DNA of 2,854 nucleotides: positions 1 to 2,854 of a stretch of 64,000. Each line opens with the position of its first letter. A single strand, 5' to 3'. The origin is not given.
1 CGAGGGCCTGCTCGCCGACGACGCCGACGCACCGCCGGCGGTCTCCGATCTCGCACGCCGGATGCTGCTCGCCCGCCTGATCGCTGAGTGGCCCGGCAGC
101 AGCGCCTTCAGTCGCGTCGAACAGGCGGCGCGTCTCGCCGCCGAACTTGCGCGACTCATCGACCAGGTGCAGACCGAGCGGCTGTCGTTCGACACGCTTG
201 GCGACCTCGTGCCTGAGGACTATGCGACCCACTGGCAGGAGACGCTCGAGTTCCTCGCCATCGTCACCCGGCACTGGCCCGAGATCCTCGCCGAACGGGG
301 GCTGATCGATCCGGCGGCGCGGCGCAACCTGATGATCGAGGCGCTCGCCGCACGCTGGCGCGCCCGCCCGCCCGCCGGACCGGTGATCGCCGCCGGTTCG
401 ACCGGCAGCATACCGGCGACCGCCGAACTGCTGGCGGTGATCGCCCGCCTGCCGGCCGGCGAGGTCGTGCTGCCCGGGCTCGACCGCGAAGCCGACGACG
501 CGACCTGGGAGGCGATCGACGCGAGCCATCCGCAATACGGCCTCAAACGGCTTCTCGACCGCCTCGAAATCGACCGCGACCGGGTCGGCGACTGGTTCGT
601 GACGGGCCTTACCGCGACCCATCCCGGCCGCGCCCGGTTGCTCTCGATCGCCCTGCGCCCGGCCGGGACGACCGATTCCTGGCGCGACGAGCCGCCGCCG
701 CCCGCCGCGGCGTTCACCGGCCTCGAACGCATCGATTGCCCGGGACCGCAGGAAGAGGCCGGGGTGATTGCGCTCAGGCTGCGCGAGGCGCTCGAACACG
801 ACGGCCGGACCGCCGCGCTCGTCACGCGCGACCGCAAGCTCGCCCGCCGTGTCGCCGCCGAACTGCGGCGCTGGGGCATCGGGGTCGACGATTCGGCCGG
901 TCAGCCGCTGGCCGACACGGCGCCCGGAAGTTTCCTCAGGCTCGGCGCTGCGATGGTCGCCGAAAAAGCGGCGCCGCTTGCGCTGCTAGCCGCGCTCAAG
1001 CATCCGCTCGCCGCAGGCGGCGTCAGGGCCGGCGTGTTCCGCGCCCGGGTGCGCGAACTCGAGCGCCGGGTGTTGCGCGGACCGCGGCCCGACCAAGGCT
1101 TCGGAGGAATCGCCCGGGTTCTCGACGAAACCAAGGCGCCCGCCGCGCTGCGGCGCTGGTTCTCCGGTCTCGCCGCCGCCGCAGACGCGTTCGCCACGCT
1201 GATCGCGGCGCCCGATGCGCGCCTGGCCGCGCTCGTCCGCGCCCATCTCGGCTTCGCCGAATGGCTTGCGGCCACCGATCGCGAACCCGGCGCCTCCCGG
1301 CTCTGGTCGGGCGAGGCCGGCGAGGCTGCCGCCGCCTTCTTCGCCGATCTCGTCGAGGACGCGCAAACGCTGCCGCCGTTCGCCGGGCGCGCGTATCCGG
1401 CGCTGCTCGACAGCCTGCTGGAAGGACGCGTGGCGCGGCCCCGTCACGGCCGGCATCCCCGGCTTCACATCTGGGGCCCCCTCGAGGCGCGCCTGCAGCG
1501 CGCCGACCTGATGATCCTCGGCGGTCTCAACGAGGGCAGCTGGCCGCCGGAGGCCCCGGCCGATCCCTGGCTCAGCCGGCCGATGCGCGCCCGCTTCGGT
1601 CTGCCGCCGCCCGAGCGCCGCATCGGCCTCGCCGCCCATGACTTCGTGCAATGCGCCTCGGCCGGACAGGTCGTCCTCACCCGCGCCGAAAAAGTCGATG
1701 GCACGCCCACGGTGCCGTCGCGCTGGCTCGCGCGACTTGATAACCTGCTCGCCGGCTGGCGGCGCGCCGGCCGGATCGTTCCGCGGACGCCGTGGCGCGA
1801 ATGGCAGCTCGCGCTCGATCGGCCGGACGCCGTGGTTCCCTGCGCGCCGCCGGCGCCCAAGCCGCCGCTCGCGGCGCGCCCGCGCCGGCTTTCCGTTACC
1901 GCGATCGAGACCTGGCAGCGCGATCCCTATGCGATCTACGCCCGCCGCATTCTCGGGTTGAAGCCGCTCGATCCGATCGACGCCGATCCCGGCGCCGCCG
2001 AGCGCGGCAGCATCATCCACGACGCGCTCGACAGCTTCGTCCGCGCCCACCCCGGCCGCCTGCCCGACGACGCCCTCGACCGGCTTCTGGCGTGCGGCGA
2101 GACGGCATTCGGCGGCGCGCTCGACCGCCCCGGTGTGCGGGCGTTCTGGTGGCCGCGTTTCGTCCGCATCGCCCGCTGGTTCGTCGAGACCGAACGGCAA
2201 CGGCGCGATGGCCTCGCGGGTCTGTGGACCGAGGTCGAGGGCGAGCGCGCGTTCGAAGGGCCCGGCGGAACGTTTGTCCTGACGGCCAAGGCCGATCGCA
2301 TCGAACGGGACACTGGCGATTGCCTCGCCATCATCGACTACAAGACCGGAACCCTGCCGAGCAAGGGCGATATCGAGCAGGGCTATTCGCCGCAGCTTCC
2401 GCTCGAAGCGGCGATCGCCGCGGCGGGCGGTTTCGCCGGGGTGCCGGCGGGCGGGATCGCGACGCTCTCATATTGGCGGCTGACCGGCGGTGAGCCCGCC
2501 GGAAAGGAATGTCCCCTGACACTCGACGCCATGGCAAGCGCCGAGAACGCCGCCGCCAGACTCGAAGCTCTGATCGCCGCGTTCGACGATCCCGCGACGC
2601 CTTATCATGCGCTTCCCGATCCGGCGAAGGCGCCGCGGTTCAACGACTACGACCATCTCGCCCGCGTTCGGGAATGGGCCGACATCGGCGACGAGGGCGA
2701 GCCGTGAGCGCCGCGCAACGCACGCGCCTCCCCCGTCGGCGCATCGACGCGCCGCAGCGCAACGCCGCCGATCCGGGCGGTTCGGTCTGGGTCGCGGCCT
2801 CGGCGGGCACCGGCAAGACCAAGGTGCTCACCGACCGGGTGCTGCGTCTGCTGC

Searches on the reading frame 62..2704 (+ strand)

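Call 15: search_protein_families(library=pfam, proteins=[window:62-2704:+], max_evalue=0.00001)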
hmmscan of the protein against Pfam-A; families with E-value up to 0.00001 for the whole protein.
window:62-2704:+ (881 aa): 1 family
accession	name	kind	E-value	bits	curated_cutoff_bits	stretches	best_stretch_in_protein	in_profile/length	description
PF12705.13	PDDEXK_1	-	1.1e-24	88.2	22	1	609-848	1-234/247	PD-(D/E)XK nuclease superfamily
